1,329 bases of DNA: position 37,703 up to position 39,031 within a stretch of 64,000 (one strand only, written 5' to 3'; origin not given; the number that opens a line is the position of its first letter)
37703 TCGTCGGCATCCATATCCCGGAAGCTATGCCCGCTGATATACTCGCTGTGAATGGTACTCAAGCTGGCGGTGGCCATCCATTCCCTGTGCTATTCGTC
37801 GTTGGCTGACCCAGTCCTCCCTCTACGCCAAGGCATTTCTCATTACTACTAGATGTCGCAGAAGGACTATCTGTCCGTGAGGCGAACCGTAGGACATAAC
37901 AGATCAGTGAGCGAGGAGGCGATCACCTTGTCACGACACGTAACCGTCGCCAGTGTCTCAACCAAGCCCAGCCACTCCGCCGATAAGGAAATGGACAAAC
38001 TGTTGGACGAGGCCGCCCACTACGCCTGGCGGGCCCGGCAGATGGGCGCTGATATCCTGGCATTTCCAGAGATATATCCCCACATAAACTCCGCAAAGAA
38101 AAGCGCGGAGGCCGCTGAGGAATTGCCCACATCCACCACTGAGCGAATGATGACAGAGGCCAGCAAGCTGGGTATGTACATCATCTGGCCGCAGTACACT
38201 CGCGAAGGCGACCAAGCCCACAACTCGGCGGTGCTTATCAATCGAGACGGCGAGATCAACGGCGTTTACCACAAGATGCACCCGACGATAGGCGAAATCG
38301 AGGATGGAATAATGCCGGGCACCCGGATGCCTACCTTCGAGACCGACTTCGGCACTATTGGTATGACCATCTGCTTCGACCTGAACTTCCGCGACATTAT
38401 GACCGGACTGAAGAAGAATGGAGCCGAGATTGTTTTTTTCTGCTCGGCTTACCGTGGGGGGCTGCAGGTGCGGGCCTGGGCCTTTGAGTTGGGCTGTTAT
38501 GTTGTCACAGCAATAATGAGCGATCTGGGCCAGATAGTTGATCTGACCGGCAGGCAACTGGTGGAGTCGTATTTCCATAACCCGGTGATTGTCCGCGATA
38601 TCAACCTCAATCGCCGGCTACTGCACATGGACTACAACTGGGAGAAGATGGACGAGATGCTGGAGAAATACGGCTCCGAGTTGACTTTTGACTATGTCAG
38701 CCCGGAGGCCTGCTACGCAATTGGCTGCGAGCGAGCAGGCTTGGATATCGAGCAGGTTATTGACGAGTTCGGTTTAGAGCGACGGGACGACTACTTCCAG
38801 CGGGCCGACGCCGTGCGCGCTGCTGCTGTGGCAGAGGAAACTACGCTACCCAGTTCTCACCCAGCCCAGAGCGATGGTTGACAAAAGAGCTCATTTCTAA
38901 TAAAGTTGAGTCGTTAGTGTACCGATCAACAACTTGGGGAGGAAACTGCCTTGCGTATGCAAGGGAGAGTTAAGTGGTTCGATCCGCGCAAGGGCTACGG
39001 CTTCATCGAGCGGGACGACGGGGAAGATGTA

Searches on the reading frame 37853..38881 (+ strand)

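Call 57: search_protein_families(library=pfam, proteins=[window:37853-38881:+], max_evalue=0.00001)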
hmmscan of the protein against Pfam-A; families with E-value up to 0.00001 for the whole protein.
window:37853-38881:+ (342 aa): 1 family
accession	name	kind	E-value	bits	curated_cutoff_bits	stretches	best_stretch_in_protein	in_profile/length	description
PF00795.27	CN_hydrolase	-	3.5e-28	99.1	23.2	1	32-221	2-206/256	Carbon-nitrogen hydrolase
